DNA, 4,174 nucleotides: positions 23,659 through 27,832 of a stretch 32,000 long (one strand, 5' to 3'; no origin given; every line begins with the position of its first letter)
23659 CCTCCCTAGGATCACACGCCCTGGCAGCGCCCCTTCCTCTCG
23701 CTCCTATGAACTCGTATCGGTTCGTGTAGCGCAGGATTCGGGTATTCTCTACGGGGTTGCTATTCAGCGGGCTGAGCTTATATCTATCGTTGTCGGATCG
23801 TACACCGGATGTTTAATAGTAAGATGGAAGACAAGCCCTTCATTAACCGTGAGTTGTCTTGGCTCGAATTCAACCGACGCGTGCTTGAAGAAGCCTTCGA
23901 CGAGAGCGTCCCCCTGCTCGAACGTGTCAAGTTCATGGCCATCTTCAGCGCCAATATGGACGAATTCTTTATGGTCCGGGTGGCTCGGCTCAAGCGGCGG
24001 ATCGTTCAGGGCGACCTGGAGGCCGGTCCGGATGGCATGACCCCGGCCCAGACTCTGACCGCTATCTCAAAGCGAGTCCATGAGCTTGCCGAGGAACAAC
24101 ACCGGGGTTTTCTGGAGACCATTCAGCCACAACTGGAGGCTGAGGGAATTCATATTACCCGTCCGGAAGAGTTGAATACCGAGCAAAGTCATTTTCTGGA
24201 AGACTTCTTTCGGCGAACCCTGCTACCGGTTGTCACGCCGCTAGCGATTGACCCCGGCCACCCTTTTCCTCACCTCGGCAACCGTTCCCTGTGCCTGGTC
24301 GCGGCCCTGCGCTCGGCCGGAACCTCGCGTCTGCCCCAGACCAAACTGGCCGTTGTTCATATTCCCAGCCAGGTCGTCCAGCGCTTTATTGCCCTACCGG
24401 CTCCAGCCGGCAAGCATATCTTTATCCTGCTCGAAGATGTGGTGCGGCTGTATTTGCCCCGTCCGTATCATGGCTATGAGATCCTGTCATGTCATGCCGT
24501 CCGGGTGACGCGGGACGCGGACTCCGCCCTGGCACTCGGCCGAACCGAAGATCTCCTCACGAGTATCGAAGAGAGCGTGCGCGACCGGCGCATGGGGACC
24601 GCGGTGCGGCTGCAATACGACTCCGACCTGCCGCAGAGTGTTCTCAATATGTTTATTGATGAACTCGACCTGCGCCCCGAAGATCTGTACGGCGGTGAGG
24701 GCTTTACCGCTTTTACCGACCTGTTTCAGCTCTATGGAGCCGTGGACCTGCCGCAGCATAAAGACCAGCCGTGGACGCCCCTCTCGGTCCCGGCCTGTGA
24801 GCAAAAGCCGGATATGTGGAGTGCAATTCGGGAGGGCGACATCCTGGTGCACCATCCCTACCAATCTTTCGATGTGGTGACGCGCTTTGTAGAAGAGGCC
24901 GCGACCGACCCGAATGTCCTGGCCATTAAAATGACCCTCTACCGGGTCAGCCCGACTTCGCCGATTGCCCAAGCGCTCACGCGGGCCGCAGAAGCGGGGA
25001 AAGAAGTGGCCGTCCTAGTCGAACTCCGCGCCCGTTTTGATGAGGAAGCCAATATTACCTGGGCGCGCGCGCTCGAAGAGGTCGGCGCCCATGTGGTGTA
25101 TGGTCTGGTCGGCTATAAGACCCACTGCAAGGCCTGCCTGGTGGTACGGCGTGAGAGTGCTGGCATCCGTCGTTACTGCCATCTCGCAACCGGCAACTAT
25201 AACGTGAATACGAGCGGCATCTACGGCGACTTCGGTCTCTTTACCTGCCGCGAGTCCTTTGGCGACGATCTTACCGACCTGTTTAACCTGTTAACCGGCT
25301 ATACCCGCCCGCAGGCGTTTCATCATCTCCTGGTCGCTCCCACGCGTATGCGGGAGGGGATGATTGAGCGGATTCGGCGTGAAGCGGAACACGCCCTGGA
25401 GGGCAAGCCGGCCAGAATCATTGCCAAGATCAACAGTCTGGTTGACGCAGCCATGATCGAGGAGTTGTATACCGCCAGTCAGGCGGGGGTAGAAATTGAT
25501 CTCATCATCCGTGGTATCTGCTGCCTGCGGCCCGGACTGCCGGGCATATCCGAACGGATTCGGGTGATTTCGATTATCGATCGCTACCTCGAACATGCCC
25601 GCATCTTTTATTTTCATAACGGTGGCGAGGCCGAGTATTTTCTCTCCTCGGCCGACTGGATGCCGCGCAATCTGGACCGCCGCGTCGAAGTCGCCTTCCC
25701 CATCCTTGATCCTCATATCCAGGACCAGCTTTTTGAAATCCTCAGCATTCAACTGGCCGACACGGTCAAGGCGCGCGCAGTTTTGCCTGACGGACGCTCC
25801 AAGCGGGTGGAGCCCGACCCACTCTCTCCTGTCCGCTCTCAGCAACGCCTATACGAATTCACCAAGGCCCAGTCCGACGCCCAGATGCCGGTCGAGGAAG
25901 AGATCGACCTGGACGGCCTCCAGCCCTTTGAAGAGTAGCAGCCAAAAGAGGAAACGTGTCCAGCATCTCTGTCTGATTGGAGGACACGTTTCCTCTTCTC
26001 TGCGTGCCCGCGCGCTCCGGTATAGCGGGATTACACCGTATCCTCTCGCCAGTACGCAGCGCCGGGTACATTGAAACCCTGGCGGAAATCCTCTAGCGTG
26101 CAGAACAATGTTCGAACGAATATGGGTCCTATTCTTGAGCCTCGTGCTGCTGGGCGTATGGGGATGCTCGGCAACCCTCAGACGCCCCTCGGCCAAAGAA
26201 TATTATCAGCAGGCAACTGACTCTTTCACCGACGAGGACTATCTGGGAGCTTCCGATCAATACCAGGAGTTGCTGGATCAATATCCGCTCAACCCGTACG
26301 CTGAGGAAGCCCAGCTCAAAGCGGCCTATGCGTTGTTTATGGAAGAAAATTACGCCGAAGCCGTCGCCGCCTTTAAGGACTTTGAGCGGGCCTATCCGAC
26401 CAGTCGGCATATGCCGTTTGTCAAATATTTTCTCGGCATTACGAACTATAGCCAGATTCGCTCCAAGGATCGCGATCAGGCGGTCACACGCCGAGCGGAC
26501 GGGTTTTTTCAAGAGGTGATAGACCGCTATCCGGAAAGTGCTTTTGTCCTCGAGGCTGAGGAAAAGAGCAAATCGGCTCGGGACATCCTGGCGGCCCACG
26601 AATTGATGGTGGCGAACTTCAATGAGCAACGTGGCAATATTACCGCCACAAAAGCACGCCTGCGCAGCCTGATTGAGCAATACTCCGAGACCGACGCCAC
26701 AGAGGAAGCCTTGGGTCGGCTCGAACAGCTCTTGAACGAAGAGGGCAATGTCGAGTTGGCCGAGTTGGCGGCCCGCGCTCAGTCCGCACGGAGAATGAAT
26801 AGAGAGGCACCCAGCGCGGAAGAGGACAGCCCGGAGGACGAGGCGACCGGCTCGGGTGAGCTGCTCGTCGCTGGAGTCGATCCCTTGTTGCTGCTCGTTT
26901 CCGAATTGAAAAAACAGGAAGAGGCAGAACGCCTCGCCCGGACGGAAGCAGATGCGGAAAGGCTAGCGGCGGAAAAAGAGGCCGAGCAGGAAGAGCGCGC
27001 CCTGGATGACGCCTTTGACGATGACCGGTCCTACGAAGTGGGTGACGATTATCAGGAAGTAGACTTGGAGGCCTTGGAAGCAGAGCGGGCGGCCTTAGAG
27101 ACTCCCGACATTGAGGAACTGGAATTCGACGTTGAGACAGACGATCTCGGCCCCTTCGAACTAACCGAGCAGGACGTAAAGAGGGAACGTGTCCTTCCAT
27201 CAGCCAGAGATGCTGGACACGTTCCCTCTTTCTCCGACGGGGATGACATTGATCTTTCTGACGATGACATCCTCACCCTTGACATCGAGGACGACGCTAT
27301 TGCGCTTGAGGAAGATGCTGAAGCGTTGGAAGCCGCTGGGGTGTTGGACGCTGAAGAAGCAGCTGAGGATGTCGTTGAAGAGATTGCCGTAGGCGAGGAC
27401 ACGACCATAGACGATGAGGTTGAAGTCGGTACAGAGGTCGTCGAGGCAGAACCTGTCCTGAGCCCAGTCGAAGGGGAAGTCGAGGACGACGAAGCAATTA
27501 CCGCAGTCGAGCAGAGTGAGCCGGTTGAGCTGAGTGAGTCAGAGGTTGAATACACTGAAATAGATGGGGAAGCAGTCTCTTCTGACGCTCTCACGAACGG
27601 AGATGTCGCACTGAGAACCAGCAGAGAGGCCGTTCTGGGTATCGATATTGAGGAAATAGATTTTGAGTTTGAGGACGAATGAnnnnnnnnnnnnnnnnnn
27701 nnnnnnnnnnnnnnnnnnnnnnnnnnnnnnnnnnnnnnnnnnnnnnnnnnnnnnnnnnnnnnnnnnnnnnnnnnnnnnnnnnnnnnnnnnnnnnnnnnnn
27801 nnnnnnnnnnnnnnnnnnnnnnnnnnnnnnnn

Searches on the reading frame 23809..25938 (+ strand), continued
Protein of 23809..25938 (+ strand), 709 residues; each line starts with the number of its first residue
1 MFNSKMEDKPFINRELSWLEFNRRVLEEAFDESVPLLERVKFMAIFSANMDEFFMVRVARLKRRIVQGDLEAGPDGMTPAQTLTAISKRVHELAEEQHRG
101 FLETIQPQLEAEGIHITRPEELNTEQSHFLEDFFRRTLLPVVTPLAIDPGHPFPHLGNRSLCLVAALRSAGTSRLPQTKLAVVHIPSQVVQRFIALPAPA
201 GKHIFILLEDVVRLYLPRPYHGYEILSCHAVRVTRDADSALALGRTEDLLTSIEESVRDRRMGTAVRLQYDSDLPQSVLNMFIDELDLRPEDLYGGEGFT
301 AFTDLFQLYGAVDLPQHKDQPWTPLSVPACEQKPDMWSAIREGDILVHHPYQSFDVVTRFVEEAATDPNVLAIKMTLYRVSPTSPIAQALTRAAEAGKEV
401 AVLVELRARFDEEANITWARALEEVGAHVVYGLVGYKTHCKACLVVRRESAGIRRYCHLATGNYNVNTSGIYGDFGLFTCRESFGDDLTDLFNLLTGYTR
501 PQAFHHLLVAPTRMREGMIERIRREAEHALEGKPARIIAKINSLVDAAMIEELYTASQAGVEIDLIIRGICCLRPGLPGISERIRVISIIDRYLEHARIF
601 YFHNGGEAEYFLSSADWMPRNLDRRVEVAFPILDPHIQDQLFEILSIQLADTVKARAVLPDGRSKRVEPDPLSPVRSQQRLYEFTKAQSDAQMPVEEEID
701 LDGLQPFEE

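Call 67: find_encoding_contigs(protein=P0054, flank=10000, max_places=1)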
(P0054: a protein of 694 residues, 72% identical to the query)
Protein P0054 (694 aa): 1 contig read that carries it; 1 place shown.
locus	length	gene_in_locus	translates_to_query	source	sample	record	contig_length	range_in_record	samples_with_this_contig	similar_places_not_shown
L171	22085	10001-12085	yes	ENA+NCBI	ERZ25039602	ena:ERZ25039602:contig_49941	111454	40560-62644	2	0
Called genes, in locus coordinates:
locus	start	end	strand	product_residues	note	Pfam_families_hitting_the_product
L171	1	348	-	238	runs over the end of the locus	PF01895:PhoU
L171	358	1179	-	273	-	PF00005:ABC_tran, PF02463:SMC_N (faint), PF13304:AAA_21 (faint)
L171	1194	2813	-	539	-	PF00528:BPD_transp_1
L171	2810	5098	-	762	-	PF00528:BPD_transp_1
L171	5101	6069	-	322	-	PF12849:PBP_like_2, PF12727:PBP_like (weak)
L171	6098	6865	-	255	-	PF00072:Response_reg, PF00486:Trans_reg_C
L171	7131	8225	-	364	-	PF01841:Transglut_core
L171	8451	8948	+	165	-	PF00300:His_Phos_1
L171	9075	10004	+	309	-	PF02541:Ppx-GppA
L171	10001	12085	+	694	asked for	PF13089:PP_kinase_N, PF02503:PP_kinase, PF17941:PP_kinase_C_1, PF13090:PP_kinase_C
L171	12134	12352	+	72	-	-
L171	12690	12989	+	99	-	-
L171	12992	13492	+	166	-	PF19991:HMA_2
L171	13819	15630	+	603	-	PF00122:E1-E2_ATPase, PF00702:Hydrolase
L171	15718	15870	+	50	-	-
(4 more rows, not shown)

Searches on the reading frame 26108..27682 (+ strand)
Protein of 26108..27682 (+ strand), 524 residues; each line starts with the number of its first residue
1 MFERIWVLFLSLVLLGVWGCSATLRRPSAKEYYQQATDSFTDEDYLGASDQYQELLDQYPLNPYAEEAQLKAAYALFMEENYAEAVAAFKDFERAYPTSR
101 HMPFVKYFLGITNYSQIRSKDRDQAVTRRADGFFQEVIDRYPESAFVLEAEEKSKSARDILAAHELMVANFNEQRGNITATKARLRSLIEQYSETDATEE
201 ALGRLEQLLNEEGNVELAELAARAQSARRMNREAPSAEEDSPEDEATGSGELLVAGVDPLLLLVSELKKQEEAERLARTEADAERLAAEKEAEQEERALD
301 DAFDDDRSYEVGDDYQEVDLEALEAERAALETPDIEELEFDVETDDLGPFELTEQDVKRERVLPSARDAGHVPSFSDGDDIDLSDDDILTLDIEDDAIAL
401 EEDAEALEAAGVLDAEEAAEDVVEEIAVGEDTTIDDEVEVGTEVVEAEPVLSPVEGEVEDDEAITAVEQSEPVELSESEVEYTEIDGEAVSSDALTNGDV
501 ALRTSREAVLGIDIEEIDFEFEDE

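Call 10: search_protein_families(library=pfam, proteins=[window:26108-27682:+])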
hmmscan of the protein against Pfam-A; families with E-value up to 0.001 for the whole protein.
window:26108-27682:+ (524 aa): 5 families
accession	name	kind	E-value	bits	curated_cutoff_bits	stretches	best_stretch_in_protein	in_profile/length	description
PF13525.12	YfiO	-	1.2e-38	133.4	25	1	28-213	4-192/203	Outer membrane lipoprotein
PF13512.12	TPR_18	-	2.6e-16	60.5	21.9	1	28-152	9-143/145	Tetratricopeptide repeat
PF13174.12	TPR_6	-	4.6e-09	36.8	26.3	0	67-99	1-33/33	Tetratricopeptide repeat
PF09976.15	TPR_21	-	3.6e-08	33.8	25.5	1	15-90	25-100/193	Tetratricopeptide repeat-like domain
PF13432.12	TPR_16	-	0.00073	20.4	32.7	1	33-99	1-64/65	Tetratricopeptide repeat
